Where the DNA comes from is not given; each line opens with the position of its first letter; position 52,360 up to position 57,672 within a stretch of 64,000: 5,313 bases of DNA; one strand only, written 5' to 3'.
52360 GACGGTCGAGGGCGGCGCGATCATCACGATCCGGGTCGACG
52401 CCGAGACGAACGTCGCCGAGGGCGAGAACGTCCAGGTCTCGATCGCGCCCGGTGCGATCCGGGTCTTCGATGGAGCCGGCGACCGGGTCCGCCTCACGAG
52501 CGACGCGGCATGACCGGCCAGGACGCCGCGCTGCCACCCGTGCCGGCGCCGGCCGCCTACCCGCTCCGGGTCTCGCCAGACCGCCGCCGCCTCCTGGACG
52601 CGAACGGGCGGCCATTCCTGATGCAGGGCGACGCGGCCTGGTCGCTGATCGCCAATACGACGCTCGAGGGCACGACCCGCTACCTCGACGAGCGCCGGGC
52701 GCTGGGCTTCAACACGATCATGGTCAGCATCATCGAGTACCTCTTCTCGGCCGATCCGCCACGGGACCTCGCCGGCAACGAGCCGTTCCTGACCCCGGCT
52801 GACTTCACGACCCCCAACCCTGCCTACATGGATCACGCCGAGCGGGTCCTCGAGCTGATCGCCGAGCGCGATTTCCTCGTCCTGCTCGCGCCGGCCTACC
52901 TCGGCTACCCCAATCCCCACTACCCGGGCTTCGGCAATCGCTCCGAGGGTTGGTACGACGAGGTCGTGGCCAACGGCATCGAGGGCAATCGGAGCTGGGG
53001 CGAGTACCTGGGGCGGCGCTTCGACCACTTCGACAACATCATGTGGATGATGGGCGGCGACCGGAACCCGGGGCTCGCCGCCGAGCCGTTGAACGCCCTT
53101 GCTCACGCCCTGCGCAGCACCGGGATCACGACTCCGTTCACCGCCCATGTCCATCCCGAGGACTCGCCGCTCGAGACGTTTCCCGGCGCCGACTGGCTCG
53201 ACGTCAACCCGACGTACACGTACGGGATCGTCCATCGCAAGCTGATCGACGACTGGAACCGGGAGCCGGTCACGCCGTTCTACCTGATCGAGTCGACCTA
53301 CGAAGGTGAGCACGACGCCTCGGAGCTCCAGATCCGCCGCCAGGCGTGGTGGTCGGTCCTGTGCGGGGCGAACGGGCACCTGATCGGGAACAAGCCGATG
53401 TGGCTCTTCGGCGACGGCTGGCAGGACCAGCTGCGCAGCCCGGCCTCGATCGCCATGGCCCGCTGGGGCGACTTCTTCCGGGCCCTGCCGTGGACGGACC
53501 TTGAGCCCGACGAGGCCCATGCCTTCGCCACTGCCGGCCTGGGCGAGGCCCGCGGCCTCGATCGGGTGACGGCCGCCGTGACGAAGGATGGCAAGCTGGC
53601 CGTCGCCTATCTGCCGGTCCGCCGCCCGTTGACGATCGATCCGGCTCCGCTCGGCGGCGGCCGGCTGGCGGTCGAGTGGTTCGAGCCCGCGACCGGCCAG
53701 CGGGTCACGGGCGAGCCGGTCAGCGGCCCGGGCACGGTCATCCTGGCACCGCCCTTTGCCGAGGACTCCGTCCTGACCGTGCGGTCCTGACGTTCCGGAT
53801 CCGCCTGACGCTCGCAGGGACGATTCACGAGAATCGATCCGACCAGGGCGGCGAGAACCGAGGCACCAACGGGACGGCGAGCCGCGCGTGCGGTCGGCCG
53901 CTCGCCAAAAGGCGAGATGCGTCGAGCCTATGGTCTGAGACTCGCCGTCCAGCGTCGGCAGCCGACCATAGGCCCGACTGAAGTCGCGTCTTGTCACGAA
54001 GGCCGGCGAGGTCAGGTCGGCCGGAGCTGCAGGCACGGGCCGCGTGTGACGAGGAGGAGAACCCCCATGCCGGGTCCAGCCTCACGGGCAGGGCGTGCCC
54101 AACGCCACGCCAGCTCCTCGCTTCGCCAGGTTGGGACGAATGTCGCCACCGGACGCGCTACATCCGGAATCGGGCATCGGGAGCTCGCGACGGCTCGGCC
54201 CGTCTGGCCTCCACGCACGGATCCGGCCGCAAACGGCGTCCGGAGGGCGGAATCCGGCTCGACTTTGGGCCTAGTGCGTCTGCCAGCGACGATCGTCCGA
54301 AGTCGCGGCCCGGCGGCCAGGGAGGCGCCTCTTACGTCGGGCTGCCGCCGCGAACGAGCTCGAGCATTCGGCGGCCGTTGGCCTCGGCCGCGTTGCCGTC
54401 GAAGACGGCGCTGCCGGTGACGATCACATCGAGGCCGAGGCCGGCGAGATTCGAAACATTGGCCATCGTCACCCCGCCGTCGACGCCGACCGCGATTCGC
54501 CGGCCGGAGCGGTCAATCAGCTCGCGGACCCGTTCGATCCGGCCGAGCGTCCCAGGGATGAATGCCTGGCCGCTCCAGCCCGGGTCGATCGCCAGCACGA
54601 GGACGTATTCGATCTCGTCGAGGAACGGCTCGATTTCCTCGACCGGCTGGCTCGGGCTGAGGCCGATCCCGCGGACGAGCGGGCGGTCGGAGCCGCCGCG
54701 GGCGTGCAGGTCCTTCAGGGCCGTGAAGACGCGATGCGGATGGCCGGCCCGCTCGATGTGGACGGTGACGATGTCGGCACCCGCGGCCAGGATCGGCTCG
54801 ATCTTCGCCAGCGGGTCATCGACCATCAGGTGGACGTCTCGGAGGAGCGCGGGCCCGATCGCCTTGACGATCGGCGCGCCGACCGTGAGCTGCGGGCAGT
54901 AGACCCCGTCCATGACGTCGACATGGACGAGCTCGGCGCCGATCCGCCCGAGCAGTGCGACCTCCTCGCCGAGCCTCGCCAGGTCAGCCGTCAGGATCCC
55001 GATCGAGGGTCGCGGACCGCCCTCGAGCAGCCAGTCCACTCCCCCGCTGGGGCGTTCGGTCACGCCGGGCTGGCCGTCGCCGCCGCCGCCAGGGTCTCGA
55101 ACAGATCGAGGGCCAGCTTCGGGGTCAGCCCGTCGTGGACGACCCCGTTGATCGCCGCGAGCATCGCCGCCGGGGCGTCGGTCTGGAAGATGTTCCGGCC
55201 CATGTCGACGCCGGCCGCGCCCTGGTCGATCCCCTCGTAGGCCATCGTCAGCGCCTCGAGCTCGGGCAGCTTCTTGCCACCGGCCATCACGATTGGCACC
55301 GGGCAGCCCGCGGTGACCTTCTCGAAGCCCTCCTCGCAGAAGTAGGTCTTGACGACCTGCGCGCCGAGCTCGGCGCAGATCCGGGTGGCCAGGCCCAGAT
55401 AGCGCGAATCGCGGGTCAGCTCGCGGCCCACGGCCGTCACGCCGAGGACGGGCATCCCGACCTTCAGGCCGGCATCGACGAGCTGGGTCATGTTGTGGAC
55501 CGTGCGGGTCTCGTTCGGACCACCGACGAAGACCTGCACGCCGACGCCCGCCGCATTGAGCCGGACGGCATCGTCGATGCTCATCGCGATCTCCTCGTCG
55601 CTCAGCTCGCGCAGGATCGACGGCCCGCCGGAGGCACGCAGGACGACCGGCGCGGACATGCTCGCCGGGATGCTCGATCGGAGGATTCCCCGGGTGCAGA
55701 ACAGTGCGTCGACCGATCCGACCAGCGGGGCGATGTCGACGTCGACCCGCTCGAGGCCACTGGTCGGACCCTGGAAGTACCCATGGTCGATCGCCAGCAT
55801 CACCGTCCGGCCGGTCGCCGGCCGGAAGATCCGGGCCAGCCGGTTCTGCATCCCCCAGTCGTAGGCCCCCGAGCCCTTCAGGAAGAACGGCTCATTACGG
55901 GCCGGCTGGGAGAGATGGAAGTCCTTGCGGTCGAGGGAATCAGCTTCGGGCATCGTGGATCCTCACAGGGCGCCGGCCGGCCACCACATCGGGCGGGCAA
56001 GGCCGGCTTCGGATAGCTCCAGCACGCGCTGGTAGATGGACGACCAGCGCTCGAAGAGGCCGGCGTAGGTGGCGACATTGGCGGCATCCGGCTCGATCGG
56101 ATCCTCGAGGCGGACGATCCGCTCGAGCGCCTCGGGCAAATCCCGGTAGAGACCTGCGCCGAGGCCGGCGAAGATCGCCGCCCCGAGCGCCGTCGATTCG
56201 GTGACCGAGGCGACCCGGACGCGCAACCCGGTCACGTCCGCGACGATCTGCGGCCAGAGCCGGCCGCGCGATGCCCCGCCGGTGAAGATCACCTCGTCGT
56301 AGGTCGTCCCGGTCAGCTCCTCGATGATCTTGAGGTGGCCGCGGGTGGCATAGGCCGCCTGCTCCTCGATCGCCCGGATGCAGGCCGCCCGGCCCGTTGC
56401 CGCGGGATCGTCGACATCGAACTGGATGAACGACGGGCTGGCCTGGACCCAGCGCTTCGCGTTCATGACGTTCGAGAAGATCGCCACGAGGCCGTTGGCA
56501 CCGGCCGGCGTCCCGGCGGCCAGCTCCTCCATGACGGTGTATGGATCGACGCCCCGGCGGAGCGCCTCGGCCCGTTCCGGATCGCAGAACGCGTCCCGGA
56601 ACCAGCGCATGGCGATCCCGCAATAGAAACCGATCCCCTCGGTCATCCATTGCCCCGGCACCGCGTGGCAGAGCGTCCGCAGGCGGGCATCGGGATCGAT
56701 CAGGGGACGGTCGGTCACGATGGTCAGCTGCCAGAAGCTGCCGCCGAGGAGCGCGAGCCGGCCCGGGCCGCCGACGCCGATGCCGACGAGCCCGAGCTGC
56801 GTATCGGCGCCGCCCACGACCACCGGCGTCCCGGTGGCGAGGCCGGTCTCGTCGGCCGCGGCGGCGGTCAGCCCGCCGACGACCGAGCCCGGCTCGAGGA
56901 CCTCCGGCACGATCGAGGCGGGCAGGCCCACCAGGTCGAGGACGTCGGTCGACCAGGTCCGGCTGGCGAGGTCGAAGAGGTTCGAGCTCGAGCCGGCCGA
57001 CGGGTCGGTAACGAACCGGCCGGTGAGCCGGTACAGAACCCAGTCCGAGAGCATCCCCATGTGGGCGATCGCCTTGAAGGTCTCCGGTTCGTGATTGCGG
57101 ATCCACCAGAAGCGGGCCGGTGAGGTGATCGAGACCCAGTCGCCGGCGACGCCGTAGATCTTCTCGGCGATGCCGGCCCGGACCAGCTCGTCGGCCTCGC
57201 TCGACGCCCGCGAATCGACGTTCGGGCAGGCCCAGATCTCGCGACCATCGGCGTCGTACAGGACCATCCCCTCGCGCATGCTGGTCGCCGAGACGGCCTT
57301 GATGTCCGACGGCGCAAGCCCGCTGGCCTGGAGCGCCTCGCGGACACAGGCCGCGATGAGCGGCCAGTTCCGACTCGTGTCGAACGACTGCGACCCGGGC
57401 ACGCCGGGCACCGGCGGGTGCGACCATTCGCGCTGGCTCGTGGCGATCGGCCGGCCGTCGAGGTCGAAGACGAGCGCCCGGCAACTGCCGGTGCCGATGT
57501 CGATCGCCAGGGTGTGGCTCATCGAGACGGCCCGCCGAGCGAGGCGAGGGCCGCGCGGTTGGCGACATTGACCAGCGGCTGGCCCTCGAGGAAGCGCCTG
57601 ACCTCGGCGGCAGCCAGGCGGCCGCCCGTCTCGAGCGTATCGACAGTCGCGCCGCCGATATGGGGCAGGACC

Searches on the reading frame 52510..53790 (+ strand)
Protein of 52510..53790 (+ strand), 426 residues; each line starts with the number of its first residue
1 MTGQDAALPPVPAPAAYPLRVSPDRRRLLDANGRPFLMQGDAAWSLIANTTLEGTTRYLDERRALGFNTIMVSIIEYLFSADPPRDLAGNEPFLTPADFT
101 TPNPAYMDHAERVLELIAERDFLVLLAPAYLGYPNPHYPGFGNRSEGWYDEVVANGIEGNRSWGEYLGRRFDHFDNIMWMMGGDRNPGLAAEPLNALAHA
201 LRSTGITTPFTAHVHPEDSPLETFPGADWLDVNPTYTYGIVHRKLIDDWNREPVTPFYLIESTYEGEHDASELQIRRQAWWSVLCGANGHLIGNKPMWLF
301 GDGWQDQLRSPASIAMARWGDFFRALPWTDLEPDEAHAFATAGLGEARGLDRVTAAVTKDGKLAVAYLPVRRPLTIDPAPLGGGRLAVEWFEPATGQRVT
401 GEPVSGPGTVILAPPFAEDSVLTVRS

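Call 58: search_protein_families(library=pfam, proteins=[window:52510-53790:+], max_evalue=0.00001)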
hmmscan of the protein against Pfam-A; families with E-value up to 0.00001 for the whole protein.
window:52510-53790:+ (426 aa): 2 families
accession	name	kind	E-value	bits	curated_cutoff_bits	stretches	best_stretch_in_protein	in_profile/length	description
PF13204.13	Apiosidase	-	3.3e-53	181.8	26.5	1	23-329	2-319/320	Apiosidase-like, catalytic domain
PF12904.13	Collagen_bind_2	-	1e-06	28.9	22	1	349-423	14-90/92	Putative collagen-binding domain of a collagenase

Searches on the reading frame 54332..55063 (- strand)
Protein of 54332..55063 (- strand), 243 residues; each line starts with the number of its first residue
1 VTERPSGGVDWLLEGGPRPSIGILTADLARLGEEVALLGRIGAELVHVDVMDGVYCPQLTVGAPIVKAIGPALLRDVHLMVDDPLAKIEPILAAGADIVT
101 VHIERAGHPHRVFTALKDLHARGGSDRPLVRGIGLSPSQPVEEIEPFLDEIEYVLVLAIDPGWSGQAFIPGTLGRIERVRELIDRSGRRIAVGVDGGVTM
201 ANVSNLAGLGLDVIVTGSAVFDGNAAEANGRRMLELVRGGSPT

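Call 58: search_protein_families(library=pfam, proteins=[window:54332-55063:-], max_evalue=0.00001)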
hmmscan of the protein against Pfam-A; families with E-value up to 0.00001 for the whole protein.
window:54332-55063:- (243 aa): 1 family
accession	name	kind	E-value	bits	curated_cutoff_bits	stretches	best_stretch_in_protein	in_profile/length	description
PF00834.25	Ribul_P_3_epim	-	1.1e-47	162.5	21.1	1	22-221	5-198/198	Ribulose-phosphate 3 epimerase family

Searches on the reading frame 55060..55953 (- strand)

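Call 58: search_protein_families(library=pfam, proteins=[window:55060-55953:-], max_evalue=0.00001)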
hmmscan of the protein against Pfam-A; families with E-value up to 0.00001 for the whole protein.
window:55060-55953:- (297 aa): 1 family
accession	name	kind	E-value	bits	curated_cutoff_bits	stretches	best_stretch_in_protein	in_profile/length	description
PF01791.15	DeoC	-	1.3e-15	58.1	23.8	1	50-257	1-228/229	DeoC/LacD family aldolase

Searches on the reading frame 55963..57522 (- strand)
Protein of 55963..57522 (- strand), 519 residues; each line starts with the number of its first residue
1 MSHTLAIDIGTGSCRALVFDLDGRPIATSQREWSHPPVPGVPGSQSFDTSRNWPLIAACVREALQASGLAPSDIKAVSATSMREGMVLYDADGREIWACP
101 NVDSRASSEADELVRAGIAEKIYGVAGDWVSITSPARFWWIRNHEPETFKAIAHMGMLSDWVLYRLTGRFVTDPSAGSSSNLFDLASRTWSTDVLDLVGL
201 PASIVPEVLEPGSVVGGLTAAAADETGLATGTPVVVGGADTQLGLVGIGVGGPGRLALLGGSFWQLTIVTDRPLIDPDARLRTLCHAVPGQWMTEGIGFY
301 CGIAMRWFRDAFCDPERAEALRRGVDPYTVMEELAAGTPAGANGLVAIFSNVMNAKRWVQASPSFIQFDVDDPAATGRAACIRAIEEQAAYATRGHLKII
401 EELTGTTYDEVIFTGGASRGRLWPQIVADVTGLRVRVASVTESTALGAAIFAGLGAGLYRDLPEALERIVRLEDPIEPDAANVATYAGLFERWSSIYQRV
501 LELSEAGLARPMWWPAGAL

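Call 58: search_protein_families(library=pfam, proteins=[window:55963-57522:-], max_evalue=0.00001)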
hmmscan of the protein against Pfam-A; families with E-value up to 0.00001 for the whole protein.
window:55963-57522:- (519 aa): 2 families
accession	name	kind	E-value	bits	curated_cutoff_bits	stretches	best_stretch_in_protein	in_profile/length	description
PF00370.27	FGGY_N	-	1.1e-45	156.6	28.8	1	5-247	3-245/245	FGGY family of carbohydrate kinases, N-terminal domain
PF02782.22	FGGY_C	-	1.3e-22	81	27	1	268-454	13-196/198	FGGY family of carbohydrate kinases, C-terminal domain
